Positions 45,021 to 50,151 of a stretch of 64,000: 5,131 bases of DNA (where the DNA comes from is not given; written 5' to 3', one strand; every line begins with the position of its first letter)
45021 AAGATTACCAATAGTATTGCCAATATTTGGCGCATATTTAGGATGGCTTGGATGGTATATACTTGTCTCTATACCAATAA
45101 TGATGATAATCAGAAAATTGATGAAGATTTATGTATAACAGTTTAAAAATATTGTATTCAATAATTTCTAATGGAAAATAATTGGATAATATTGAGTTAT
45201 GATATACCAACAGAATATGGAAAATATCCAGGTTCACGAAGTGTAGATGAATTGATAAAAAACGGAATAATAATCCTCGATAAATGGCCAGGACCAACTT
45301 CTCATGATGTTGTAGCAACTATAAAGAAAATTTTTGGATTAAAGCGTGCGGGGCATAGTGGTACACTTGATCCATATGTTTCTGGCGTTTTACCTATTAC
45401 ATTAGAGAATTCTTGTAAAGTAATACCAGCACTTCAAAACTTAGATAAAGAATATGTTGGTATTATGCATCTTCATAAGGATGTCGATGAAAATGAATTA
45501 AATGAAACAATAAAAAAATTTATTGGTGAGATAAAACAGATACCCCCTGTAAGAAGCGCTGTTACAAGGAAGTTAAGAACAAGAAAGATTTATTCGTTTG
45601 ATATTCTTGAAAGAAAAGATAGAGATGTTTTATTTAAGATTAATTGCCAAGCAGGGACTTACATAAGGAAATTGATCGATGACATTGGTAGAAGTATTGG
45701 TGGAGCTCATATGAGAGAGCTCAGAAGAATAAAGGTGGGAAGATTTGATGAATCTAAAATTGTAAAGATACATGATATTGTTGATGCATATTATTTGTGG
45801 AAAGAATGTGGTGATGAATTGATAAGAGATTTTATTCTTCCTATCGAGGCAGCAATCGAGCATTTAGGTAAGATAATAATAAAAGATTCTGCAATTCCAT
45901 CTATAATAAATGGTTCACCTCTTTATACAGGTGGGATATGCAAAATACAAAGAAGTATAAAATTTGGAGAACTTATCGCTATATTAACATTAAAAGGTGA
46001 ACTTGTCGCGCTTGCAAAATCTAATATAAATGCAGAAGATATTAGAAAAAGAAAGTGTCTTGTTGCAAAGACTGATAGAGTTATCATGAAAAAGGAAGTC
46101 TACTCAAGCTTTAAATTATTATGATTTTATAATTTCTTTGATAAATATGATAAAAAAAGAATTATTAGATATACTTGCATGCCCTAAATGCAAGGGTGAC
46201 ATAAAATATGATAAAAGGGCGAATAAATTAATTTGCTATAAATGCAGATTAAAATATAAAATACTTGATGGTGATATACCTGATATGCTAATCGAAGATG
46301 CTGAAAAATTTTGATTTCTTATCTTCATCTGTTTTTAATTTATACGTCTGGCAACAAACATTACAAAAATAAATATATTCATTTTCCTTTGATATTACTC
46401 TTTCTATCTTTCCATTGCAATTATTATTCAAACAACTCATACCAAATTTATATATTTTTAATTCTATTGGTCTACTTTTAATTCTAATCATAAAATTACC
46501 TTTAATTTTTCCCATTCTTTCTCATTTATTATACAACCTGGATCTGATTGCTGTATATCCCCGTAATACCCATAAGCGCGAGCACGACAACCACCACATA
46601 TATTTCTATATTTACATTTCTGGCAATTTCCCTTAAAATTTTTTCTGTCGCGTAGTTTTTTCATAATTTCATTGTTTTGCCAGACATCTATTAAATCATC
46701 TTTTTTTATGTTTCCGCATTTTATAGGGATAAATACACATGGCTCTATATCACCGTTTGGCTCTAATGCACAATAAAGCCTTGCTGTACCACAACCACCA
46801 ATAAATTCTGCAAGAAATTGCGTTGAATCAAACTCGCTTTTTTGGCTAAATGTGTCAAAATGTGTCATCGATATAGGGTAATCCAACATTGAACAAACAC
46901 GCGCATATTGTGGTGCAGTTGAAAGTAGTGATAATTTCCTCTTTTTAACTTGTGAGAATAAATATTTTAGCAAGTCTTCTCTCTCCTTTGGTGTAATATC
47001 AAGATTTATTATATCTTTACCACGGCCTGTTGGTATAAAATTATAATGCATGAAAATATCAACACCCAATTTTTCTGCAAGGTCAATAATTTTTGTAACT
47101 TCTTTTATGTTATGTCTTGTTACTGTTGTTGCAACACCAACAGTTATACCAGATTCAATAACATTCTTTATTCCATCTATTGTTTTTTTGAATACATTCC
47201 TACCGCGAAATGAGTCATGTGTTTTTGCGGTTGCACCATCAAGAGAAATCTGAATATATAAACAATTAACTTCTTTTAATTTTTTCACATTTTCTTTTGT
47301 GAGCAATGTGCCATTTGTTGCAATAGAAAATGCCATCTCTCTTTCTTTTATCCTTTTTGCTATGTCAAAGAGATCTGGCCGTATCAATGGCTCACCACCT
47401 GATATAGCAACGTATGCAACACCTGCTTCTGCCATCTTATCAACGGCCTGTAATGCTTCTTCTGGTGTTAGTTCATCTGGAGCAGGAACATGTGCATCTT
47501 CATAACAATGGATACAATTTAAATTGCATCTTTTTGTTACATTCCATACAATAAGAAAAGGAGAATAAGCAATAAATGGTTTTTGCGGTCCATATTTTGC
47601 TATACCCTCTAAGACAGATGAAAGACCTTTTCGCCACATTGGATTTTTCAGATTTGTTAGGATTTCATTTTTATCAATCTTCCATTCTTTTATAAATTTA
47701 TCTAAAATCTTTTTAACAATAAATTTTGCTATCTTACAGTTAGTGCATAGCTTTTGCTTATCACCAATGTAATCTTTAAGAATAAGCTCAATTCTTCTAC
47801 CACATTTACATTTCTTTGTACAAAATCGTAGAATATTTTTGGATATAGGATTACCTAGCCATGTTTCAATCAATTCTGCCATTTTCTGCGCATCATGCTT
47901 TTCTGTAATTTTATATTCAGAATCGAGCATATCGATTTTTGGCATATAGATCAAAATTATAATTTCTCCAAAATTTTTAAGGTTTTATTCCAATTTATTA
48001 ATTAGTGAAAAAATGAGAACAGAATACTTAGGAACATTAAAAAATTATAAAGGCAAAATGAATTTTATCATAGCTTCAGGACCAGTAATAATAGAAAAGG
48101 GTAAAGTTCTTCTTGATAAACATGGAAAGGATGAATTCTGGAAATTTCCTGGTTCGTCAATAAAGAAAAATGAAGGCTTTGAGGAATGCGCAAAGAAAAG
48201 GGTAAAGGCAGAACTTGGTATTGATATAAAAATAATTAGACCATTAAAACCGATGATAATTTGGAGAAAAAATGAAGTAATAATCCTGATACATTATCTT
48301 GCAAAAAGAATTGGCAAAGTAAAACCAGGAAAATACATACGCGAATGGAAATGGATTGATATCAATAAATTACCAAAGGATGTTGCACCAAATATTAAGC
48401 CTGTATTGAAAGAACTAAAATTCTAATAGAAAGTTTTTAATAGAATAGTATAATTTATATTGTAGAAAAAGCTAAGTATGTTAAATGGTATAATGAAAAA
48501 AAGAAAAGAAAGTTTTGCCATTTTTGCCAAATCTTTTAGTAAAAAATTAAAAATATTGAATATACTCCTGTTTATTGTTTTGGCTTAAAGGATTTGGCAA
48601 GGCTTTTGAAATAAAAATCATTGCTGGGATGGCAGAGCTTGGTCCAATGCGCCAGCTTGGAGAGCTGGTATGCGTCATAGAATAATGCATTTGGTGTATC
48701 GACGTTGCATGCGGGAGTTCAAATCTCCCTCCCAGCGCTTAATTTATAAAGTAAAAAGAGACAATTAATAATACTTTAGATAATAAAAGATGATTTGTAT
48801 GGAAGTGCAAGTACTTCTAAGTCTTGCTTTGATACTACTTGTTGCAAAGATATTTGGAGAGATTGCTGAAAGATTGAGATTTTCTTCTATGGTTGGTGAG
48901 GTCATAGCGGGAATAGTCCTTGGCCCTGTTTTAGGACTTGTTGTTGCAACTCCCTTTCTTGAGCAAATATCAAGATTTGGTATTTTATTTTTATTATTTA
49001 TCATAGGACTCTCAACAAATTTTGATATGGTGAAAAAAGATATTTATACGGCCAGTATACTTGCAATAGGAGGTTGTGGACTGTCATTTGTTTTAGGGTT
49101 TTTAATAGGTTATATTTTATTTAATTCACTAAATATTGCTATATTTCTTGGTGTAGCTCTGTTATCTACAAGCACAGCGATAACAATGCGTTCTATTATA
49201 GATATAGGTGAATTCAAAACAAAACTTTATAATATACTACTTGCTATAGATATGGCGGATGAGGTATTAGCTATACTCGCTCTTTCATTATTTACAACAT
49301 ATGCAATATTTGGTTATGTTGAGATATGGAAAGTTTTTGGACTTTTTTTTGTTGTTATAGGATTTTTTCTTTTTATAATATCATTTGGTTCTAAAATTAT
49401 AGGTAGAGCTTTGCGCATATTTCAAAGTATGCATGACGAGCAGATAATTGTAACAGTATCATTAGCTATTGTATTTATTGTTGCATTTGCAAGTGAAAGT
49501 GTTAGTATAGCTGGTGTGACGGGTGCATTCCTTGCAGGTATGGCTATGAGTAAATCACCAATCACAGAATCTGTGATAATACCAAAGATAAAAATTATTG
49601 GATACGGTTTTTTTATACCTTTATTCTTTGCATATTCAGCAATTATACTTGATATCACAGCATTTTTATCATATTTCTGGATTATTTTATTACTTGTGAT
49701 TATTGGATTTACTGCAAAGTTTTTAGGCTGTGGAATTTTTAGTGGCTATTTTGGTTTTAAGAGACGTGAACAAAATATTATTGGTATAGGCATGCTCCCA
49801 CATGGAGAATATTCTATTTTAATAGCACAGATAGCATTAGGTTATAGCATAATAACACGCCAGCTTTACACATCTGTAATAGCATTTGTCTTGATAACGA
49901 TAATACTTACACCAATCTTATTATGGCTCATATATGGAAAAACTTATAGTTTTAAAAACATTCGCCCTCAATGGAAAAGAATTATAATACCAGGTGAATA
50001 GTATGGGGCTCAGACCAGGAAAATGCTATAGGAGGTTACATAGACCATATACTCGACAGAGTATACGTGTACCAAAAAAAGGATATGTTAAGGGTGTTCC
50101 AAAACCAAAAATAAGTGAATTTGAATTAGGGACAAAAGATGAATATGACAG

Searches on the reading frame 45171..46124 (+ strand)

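Call 76: search_protein_families(library=pfam, proteins=[window:45171-46124:+], max_evalue=0.00001)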
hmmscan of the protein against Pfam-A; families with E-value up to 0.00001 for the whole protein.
window:45171-46124:+ (317 aa): 5 families
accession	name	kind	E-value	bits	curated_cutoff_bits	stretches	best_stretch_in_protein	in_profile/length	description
PF01509.24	TruB_N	-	1.6e-27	97.2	27.3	1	52-165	1-149/149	TruB family pseudouridylate synthase (N terminal domain)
PF16198.10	TruB_C_2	-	7.1e-20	71.4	29.3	1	166-229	1-65/66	tRNA pseudouridylate synthase B C-terminal domain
PF01472.26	PUA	-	3.8e-13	49.6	24.8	1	233-304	1-73/74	PUA domain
PF08068.17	DKCLD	-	6.7e-10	39.3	27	1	13-48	23-58/58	DKCLD (NUC011) domain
PF21238.2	Pus10_C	-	6.5e-09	36.1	27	1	90-174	121-208/232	Pus10, C-terminal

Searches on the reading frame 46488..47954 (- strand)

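Call 76: search_protein_families(library=pfam, proteins=[window:46488-47954:-], max_evalue=0.00001)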
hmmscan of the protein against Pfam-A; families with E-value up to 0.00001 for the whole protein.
window:46488-47954:- (488 aa): 3 families
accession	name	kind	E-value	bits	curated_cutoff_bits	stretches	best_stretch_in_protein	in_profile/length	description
PF04055.27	Radical_SAM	-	6.1e-33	114.8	29.5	1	138-292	2-165/166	Radical SAM superfamily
PF13186.11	SPASM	-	4.4e-07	30.5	21.5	1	388-448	1-67/67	Iron-sulfur cluster-binding domain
PF13353.11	Fer4_12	-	4.2e-06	27.5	22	0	141-242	13-117/137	4Fe-4S single cluster domain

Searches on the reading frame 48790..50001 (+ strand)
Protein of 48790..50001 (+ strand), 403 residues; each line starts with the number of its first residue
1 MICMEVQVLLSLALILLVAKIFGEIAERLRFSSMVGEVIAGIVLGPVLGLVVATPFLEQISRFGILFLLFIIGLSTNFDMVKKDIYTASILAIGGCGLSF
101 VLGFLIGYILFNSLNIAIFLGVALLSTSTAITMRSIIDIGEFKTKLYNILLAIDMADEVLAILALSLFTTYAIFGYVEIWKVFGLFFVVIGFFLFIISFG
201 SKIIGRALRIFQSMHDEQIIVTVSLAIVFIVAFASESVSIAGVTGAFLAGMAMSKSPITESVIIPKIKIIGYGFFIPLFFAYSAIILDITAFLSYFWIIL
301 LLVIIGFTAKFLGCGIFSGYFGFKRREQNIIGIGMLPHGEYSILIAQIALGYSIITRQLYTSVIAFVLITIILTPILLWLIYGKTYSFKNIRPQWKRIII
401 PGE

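Call 76: search_protein_families(library=pfam, proteins=[window:48790-50001:+], max_evalue=0.00001)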
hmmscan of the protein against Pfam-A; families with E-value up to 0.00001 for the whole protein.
window:48790-50001:+ (403 aa): 1 family
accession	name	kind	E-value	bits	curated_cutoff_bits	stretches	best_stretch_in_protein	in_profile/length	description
PF00999.27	Na_H_Exchanger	-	6.4e-55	187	26.2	1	14-379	2-375/375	Sodium/hydrogen exchanger, transmembrane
